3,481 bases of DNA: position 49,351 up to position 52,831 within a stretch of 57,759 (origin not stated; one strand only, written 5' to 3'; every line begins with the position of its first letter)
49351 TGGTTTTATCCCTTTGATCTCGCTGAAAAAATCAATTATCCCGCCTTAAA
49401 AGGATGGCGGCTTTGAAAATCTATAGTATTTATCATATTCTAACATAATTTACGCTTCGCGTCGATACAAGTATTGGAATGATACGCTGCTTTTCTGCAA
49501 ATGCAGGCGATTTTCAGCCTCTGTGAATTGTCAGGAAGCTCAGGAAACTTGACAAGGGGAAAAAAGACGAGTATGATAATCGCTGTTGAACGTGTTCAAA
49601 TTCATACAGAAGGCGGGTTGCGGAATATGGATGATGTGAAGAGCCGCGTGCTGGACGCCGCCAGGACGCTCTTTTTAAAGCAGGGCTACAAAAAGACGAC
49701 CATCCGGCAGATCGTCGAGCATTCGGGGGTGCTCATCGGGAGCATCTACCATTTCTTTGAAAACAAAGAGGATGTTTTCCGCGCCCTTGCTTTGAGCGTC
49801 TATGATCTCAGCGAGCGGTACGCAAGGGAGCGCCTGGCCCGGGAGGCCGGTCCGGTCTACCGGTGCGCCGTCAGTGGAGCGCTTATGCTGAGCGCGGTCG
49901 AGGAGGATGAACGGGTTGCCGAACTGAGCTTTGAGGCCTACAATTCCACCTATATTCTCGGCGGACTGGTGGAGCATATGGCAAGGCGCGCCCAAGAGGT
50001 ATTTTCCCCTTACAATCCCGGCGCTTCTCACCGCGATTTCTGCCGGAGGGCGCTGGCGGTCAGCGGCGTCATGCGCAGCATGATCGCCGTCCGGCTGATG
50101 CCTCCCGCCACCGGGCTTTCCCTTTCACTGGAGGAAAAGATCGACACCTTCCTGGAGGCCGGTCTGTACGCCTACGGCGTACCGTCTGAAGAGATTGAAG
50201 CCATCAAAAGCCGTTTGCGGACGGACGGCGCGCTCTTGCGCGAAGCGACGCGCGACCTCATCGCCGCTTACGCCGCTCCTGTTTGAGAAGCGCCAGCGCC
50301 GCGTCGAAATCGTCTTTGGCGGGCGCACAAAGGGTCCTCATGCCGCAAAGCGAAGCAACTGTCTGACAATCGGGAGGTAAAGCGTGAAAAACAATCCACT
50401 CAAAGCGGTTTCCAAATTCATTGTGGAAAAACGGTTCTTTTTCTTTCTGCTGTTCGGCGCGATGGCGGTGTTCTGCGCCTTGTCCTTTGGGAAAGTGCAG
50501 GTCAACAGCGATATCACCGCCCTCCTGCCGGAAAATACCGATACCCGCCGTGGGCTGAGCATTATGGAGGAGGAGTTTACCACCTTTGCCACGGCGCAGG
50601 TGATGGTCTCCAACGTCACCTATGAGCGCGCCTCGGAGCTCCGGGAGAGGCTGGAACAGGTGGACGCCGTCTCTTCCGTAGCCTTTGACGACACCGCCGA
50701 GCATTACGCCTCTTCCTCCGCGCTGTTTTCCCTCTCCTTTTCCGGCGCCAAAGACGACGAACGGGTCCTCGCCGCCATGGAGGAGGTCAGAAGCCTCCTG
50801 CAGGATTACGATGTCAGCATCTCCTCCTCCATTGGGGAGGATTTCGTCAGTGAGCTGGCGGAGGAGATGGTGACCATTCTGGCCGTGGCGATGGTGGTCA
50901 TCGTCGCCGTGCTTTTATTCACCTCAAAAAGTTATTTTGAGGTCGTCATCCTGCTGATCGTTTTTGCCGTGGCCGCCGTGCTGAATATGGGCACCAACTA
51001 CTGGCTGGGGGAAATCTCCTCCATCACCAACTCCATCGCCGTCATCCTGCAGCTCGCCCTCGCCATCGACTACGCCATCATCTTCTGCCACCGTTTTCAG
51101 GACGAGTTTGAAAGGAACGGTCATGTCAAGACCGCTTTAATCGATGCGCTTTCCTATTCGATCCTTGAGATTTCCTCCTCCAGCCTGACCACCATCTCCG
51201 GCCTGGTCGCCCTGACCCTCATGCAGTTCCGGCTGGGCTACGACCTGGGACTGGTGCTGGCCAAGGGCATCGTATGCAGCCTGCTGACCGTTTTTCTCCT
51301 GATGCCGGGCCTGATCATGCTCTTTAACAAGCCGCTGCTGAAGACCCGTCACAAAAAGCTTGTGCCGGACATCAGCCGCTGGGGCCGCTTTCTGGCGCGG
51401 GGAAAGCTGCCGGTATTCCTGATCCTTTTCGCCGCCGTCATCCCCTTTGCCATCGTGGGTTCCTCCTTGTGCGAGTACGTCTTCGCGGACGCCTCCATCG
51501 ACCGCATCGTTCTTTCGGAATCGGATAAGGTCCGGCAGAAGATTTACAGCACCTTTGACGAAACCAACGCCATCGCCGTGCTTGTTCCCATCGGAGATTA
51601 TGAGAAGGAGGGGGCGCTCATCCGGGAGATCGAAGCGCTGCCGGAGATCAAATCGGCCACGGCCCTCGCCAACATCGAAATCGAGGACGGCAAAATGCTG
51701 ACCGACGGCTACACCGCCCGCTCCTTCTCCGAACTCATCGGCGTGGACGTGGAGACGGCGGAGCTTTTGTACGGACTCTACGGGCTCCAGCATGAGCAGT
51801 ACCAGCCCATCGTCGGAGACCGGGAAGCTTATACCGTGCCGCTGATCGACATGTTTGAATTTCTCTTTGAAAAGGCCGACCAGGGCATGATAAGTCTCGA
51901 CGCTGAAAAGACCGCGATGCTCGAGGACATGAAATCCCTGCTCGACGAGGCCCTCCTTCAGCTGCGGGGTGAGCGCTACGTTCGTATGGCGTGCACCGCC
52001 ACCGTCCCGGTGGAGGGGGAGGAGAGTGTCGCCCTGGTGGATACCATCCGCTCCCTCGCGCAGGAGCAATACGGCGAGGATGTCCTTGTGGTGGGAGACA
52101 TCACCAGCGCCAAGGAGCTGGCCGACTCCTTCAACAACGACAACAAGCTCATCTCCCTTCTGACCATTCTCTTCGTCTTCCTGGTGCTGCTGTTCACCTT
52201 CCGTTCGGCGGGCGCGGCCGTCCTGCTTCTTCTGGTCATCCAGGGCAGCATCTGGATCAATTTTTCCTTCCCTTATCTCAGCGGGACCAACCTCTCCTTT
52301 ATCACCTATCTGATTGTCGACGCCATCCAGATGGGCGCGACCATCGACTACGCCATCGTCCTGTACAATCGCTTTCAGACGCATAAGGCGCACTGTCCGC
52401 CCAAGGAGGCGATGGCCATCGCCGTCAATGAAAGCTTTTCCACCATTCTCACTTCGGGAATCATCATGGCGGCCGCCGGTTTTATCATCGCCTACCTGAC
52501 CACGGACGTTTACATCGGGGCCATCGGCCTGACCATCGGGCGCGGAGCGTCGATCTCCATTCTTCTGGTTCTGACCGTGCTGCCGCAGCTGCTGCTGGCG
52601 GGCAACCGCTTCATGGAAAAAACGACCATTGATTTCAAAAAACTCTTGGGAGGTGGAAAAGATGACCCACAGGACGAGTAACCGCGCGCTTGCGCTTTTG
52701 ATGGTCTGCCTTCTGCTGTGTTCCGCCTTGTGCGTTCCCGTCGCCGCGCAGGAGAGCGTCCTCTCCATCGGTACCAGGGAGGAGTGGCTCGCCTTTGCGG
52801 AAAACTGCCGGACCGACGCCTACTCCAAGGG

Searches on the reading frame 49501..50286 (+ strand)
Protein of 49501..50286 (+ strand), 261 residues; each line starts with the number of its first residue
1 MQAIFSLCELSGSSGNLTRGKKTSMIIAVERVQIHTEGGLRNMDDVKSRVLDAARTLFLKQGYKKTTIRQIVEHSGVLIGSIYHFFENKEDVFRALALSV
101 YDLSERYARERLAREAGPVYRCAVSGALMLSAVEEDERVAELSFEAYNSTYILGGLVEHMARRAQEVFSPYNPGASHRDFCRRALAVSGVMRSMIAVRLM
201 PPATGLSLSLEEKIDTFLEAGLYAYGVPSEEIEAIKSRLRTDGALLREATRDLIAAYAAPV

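Call 75: search_protein_families(library=pfam, proteins=[window:49501-50286:+], max_evalue=0.00001)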
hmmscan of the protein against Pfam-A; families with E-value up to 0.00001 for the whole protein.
window:49501-50286:+ (261 aa): 1 family
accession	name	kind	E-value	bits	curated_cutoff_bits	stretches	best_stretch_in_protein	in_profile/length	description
PF00440.29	TetR_N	-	4e-15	55.8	24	1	51-96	2-47/47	Bacterial regulatory proteins, tetR family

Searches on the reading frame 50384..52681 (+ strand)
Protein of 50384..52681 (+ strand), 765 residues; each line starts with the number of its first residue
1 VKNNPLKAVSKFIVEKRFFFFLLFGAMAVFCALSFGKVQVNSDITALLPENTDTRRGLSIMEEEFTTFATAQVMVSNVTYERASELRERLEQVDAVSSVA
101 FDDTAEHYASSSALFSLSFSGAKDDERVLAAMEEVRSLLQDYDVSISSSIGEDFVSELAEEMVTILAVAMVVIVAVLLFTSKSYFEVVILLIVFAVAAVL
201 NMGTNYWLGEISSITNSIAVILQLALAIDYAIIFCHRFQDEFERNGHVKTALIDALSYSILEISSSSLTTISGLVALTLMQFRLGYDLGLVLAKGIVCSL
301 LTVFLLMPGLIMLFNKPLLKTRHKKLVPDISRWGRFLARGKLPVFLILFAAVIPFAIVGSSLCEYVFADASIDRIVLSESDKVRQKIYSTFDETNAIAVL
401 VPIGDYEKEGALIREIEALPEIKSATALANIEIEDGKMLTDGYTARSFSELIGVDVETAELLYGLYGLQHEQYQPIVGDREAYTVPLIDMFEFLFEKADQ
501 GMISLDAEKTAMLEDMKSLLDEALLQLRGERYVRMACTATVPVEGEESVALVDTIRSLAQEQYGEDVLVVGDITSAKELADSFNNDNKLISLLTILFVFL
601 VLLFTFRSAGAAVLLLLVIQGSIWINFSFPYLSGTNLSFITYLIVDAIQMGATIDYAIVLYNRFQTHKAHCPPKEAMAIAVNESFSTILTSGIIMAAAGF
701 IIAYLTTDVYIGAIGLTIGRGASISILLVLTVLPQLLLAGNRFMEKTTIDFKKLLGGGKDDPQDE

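Call 91: search_protein_families(library=pfam, proteins=[window:50384-52681:+], max_evalue=0.00001)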
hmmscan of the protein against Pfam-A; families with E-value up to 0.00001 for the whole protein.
window:50384-52681:+ (765 aa): 1 family
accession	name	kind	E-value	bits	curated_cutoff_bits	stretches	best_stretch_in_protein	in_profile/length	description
PF03176.21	MMPL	-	2.8e-47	161.7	20.5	2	541-743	92-305/333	MMPL family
